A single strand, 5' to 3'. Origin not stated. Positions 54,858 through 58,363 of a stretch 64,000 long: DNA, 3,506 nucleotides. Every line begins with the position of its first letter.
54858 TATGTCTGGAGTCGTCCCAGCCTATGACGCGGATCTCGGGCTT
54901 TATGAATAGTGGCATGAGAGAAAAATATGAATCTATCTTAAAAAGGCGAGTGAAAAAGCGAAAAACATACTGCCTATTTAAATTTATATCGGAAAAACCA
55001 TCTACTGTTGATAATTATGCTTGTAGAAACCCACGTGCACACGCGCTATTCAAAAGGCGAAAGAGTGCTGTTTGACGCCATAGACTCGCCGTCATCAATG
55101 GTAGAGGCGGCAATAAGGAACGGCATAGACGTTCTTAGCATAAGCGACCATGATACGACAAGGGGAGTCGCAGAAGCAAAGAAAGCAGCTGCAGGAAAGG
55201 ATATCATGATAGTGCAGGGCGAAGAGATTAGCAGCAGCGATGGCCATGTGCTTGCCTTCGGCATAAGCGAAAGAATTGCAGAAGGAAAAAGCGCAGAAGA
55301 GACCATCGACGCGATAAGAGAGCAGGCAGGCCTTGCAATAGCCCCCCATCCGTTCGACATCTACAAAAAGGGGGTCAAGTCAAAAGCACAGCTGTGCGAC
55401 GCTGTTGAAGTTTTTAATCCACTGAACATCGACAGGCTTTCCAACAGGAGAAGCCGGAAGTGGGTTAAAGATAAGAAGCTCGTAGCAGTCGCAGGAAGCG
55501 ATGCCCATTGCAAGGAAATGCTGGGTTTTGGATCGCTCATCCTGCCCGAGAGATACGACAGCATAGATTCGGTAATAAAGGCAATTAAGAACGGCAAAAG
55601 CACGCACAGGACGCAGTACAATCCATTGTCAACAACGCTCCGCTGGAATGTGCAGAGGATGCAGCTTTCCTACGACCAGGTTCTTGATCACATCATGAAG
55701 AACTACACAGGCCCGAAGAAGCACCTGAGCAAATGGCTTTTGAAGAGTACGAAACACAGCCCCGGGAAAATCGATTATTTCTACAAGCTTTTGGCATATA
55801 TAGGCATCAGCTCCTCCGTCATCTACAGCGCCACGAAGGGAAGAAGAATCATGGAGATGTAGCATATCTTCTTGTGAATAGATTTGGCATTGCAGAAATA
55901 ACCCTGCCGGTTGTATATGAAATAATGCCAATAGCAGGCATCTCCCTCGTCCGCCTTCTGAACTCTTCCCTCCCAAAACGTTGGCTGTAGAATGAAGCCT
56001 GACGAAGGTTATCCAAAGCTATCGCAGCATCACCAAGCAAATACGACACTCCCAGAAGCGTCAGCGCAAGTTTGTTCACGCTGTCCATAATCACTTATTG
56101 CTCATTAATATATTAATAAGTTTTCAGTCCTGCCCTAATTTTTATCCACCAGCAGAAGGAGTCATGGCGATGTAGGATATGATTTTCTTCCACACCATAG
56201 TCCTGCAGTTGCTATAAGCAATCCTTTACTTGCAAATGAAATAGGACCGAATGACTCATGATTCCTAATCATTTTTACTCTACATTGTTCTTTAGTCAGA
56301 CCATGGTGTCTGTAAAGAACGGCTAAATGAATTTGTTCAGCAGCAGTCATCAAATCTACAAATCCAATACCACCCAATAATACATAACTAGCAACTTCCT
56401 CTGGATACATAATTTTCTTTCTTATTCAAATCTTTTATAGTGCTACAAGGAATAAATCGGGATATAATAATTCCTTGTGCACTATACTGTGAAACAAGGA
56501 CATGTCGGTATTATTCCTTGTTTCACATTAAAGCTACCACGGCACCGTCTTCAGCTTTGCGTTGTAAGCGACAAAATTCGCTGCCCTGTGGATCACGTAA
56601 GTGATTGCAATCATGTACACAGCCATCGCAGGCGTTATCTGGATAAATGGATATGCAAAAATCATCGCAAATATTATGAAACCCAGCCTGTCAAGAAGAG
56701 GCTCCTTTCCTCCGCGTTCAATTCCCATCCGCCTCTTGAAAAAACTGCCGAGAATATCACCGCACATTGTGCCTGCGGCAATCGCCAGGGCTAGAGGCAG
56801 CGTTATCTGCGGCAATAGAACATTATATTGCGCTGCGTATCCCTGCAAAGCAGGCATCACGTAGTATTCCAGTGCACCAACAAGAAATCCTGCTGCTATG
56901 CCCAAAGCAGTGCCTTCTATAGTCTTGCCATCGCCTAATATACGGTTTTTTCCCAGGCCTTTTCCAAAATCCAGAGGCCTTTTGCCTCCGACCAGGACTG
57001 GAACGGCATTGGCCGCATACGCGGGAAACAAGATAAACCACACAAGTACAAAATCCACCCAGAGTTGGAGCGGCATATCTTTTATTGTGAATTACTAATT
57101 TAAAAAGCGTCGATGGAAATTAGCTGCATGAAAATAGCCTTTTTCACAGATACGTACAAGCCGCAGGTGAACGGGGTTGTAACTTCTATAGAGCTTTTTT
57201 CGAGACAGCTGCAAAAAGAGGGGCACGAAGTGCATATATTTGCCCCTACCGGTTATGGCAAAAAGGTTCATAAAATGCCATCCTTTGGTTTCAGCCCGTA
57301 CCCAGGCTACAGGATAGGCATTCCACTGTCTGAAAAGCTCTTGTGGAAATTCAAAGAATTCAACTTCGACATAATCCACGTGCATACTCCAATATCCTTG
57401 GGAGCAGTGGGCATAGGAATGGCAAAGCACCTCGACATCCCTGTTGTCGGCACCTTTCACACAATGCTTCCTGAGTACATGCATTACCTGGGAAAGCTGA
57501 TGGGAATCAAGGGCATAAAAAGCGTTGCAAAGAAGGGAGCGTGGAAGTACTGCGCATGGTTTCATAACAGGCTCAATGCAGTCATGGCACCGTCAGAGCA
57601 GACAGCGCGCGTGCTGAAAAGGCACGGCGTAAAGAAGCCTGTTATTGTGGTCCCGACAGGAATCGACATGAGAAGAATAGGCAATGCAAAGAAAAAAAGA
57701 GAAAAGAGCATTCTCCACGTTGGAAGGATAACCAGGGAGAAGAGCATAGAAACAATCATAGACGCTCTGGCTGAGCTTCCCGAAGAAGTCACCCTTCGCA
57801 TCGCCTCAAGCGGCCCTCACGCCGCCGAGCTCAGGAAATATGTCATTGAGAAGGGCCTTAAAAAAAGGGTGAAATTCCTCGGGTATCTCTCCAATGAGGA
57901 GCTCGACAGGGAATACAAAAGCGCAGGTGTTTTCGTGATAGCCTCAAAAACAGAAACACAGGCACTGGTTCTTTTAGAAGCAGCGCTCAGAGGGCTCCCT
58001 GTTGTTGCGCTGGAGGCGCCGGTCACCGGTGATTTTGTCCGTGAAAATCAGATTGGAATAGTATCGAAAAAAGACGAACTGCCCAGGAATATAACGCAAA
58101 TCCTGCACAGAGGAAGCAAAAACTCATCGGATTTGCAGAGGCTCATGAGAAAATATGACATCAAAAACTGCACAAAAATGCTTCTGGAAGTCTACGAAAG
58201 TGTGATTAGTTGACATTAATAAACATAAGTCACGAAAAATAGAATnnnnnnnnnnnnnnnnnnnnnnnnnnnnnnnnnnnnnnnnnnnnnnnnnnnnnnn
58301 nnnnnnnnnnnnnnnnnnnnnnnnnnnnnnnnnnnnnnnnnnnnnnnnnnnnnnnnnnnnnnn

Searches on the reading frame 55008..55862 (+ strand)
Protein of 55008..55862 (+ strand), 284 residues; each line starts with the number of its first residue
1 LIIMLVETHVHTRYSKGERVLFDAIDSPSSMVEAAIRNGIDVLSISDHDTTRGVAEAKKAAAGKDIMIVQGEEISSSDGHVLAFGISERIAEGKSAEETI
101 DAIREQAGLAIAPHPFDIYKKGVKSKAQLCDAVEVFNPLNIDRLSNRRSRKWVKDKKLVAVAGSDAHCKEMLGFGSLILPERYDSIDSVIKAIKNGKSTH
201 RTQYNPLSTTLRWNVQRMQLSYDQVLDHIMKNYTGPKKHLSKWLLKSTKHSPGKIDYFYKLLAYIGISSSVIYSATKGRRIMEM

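Call 34: search_protein_families(library=pfam, proteins=[window:55008-55862:+], max_evalue=0.0001)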
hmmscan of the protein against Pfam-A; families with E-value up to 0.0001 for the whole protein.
window:55008-55862:+ (284 aa): 2 families
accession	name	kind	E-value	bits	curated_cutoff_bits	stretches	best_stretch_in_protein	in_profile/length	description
PF13263.12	PHP_C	-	1e-11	44.6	21.3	1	145-197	3-55/56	PHP-associated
PF02811.25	PHP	-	7.2e-08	33.4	26.4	1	8-77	2-66/164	PHP domain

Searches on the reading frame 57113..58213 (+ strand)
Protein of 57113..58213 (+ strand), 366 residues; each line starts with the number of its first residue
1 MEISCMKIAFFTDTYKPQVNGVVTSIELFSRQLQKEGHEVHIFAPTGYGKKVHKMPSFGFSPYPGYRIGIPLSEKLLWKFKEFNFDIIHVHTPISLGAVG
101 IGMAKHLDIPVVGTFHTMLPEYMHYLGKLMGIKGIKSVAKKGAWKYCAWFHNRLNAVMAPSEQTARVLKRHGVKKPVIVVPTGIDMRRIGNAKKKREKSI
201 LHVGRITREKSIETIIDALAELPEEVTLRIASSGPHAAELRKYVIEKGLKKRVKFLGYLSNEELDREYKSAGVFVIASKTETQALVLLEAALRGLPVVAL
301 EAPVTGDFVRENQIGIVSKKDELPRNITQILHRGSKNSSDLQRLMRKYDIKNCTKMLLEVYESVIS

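Call 34: search_protein_families(library=pfam, proteins=[window:57113-58213:+], max_evalue=0.0001)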
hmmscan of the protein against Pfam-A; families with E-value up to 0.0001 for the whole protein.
window:57113-58213:+ (366 aa): 6 families
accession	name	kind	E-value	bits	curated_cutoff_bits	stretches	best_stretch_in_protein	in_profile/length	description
PF13439.12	Glyco_transf_4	-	2.5e-38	132.2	28.5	1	19-188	1-170/170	Glycosyltransferase Family 4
PF00534.26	Glycos_transf_1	-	2.9e-26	92.5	26.4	1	191-334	9-159/172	Glycosyl transferases group 1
PF13692.12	Glyco_trans_1_4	-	4.3e-22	79.4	27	1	198-329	2-138/142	Glycosyl transferases group 1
PF13579.12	Glyco_trans_4_4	-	1.5e-14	55.1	29.7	1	20-183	1-158/158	Glycosyl transferase 4-like domain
PF20706.3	GT4-conflict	-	5.3e-07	29.4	26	1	163-311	160-322/385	Family 4 Glycosyltransferase in conflict systems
PF13477.12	Glyco_trans_4_2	-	3.9e-05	24.3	23.4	0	29-116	16-107/139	Glycosyl transferase 4-like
